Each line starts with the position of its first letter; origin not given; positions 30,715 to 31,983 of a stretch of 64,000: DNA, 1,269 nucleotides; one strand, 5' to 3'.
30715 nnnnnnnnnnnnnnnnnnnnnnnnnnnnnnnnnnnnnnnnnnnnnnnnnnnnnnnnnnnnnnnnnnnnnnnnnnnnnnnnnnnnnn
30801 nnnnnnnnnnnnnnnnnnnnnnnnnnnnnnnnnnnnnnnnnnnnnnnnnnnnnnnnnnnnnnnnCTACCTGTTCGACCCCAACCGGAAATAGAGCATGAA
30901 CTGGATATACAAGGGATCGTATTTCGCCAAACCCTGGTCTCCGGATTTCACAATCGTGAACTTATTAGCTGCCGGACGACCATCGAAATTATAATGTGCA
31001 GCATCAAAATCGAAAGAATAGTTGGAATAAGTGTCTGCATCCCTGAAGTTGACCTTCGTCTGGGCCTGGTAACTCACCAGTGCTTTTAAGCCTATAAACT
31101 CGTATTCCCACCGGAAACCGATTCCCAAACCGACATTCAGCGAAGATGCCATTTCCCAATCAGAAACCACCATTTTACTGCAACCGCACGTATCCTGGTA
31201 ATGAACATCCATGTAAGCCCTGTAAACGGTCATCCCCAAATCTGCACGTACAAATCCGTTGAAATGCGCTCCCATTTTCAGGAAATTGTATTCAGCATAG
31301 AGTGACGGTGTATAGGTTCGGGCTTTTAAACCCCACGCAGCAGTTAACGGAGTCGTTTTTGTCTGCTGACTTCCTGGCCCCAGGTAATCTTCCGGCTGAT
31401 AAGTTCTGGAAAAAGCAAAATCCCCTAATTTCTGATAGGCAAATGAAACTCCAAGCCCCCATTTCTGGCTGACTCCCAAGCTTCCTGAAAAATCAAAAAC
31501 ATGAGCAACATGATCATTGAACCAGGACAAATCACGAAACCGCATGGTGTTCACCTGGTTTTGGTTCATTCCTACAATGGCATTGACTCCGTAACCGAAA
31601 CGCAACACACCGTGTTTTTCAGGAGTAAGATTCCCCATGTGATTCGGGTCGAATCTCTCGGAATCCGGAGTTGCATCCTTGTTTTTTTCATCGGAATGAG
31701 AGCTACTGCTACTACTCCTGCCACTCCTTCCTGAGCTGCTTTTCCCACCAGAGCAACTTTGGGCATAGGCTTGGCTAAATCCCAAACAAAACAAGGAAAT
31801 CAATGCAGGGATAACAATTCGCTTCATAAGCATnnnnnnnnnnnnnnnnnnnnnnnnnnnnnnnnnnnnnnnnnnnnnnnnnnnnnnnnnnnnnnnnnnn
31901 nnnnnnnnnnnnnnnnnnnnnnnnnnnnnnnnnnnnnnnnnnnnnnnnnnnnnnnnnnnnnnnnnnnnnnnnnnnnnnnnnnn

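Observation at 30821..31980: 1.1-kb single-gene islet bounded by a duplicated relA 3' end with a synonymous difference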

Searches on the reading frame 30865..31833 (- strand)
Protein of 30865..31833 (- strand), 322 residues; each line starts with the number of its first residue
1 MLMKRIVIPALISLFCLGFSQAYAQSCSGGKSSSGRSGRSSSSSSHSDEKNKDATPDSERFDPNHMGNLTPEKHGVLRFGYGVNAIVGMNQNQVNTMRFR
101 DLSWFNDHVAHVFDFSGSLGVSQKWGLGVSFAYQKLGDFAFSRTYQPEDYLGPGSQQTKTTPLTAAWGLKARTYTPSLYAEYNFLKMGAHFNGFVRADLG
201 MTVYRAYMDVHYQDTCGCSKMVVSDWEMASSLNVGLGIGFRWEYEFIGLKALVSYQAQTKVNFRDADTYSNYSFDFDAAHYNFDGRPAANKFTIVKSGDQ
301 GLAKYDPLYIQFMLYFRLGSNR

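Call 4: search_protein_families(library=pfam, proteins=[window:30865-31833:-], max_evalue=0.01)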
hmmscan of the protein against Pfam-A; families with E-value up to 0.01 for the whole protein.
window:30865-31833:- (322 aa): 0 families

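Call 8: find_encoding_contigs(protein=window:30865-31833:-, flank=8000, max_places=10)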
Protein window:30865-31833:- (322 aa): no gene with exactly this product is on record in the collection.

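Call 14: find_homologous_proteins(query=window:30865-31833:-, max_evalue=0.001)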
Query window:30865-31833:- (322 aa): 5 proteins with E <= 0.001 among 660 candidates.
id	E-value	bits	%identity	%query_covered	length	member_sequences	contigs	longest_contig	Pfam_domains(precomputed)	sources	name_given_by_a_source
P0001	1.7e-218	742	100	99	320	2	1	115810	-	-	-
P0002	1.6e-167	575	76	99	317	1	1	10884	-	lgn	-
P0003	4.4e-167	573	75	99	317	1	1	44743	-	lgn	-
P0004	1.3e-115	404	56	99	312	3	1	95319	-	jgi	jgi:hypothetical protein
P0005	8.0e-91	323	54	77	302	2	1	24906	-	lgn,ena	-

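Call 16: find_encoding_contigs(protein=P0002, flank=5000, max_places=4)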
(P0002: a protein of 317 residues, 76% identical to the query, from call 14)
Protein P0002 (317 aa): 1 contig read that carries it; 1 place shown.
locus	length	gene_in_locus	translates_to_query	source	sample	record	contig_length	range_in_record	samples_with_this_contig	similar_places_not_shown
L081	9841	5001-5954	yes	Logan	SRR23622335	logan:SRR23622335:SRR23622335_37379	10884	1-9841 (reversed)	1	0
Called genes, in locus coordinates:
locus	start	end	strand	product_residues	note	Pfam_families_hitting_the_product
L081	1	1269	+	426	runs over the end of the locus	PF09298:FAA_hydrolase_N, PF01557:FAA_hydrolase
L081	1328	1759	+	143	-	-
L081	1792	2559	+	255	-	PF04402:SIMPL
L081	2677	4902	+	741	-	PF13328:HD_4, PF01966:HD, PF04607:RelA_SpoT, PF02824:TGS, PF19296:RelA_AH (weak), PF28438:RelA_RIS, PF13291:ACT_4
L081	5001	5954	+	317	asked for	-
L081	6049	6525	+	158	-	PF01475:FUR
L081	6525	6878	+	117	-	PF01740:STAS, PF13466:STAS_2 (weak)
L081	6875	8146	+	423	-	PF00709:Adenylsucc_synt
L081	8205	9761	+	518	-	PF13100:OstA_2, PF03968:LptD_N (faint)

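Call 17: find_encoding_contigs(protein=P0003, flank=5000, max_places=4)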
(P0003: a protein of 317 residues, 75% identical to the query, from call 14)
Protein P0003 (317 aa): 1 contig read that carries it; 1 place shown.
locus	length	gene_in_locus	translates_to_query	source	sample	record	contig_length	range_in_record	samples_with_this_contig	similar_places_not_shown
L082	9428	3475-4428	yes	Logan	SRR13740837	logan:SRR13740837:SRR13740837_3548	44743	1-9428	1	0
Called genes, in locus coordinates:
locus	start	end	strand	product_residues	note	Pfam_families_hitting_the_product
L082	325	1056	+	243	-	PF04402:SIMPL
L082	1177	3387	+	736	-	PF13328:HD_4, PF01966:HD, PF04607:RelA_SpoT, PF02824:TGS, PF19296:RelA_AH, PF28438:RelA_RIS, PF13291:ACT_4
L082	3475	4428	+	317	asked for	-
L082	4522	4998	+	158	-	PF01475:FUR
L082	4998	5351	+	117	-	PF01740:STAS, PF13466:STAS_2 (weak)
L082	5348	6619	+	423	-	PF00709:Adenylsucc_synt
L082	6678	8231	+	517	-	PF03968:LptD_N (faint), PF13100:OstA_2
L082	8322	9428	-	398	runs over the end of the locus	PF14903:WG_beta_rep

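Call 18: find_encoding_contigs(protein=P0004, flank=5000, max_places=4)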
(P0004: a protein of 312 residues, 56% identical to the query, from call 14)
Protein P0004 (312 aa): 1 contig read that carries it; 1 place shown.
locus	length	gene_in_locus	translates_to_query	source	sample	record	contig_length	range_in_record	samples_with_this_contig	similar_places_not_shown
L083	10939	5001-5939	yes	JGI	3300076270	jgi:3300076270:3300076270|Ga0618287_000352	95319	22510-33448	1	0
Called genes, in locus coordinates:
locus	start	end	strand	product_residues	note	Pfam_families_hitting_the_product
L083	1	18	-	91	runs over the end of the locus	-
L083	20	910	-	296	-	-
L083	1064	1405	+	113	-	-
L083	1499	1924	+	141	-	-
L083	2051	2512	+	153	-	-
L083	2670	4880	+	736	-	PF13328:HD_4, PF01966:HD, PF04607:RelA_SpoT, PF02824:TGS, PF19296:RelA_AH, PF28438:RelA_RIS, PF13291:ACT_4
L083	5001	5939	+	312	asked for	-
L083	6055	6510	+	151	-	PF01475:FUR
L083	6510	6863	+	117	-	PF01740:STAS, PF13466:STAS_2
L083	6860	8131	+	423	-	PF00709:Adenylsucc_synt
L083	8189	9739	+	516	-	PF13100:OstA_2, PF03968:LptD_N (faint)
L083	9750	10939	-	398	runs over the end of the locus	PF14903:WG_beta_rep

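Call 19: find_encoding_contigs(protein=P0005, flank=5000, max_places=4)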
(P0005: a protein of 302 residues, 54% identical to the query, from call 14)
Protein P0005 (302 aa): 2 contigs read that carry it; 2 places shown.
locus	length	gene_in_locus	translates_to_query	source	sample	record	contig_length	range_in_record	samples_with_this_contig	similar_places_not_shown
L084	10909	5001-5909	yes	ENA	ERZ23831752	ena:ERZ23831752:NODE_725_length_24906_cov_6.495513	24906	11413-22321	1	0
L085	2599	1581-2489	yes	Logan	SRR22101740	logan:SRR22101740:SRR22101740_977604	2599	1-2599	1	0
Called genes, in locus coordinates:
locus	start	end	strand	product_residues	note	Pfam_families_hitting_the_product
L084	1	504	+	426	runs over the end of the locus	PF09298:FAA_hydrolase_N, PF01557:FAA_hydrolase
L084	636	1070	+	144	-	-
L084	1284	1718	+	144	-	-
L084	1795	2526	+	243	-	PF04402:SIMPL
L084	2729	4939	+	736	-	PF13328:HD_4, PF01966:HD, PF04607:RelA_SpoT, PF02824:TGS, PF19296:RelA_AH, PF28438:RelA_RIS, PF13291:ACT_4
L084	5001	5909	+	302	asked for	-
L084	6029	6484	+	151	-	PF01475:FUR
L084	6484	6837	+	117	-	PF01740:STAS, PF13466:STAS_2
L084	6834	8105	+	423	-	PF00709:Adenylsucc_synt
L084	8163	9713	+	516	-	PF13100:OstA_2, PF03968:LptD_N (faint)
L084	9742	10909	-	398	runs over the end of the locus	PF14903:WG_beta_rep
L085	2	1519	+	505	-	?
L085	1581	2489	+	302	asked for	-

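Call 45: predict_structure(alignment_id=A2)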
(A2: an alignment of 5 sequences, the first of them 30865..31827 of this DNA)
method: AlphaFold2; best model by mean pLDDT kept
length: 320 residues; sequences in the alignment: 5
mean_pLDDT: 53.5   pTM: 0.48
mean pLDDT of the five models: 53.5, 46.9, 43.0, 39.7, 30.8
residues with pLDDT >= 90: 0; 70-90: 76; 50-70: 92; < 50: 152
segments of 3 or more residues with pLDDT < 50: 1-71, 87-106, 148-151, 154-158, 256-304
pLDDT, mean of each block of 10 residues (from residue 1): 41 36 30 32 31 33 37 66 55 33 52 77 82 64 51 48 60 85 75 84 66 63 58 80 69 52 38 36 33 35 49 57
secondary structure, 60 per line:
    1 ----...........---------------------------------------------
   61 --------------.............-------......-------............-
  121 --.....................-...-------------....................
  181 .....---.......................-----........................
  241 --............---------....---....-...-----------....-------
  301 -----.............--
elements in order: H5-15 E75-87 H95-100 E108-119 E123-143 E161-185 E189-211 E217-240 E243-254 H264-267 E271-274 E290-293 E306-318

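Call 49: fold_search(model_id=the predicted structure, library=pdb)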
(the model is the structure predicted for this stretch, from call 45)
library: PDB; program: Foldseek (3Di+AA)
matches with E <= 10: 677; with E <= 0.001: 11
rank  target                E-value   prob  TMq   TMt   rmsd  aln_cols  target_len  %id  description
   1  9fzc_A                4.6e-05  1.00  0.26  0.42   9.6       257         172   13  Structure of OmpA-short in complex with nanobody Nb01 (released 2024-07-17)
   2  3qrc_B                5.9e-05  1.00  0.30  0.54   7.2       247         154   11  The crystal structure of Ail, the attachment invasion locus protein of Yersinia pestis, in complex with the heparin an (released 2011-11-23)
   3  3qrc_A                5.9e-05  1.00  0.30  0.55   7.3       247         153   11  The crystal structure of Ail, the attachment invasion locus protein of Yersinia pestis, in complex with the heparin an (released 2011-11-23)
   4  1k24                  5.9e-05  1.00  0.25  0.31  19.1       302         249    9  Crystal Structure of the OpcA Outer Membrane Adhesin/Invasin from Neisseria meningitidis (released 2002-03-27)
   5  9a2m_MODEL_1_A        1.3e-04  1.00  0.30  0.28  14.6       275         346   12  Model of E. coli OmpA by in-cell photo-crosslinking MS and deep learning (released 2023-02-24)
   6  3qra                  2.4e-04  1.00  0.26  0.48   8.7       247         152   11  The crystal structure of Ail, the attachment invasion locus protein of Yersinia pestis (released 2011-11-23)
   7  2vdf                  2.4e-04  0.96  0.20  0.26  18.4       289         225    8  Structure of the OpcA adhesion from Neisseria meningitidis determined by crystallization from the cubic mesophase (released 2007-10-23)
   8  9fzd_A                2.5e-04  1.00  0.27  0.42   8.7       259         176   12  Structure of OmpA-long in complex with nanobody Nb39 (released 2024-07-17)
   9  4rlc                  8.0e-04  1.00  0.22  0.41  11.2       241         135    8  Crystal structure of the N-terminal beta-barrel domain of Pseudomonas aeruginosa OprF (released 2015-04-22)
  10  4ctd_A                9.9e-04  0.35  0.12  0.15  25.3       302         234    5  X-ray structure of an engineered OmpG loop6-deletion (released 2014-08-13)
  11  4ctd_B                9.9e-04  0.33  0.12  0.15  25.2       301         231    5  X-ray structure of an engineered OmpG loop6-deletion (released 2014-08-13)
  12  2n2l_MODEL_1_A        1.2e-03  1.00  0.26  0.47  11.0       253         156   10  NMR structure of yersinia pestis ail (attachment invasion locus) in decylphosphocholine micelles calculated wi (released 2015-07-22)
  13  2f1t_A                1.6e-03  1.00  0.31  0.47   9.2       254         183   11  Outer membrane protein OmpW (released 2006-01-24)
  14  9n2d_B                2.0e-03  0.97  0.27  0.23  19.2       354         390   10  Cryo-EM structure of an extended F. johnsoniae BAM complex, composite map (released 2025-07-09)
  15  9hiv_F                2.1e-03  0.85  0.23  0.20  19.5       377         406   11  BamADG components of the Bacteroides thetaiotaomicron BAM machinery (released 2025-08-27)
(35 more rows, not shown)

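Call 60: search_protein_families(library=ncbifam, proteins=[window:30865-31827:-], max_evalue=1)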
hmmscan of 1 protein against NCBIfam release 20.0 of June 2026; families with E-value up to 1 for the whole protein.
window:30865-31827:- (320 aa): 0 families
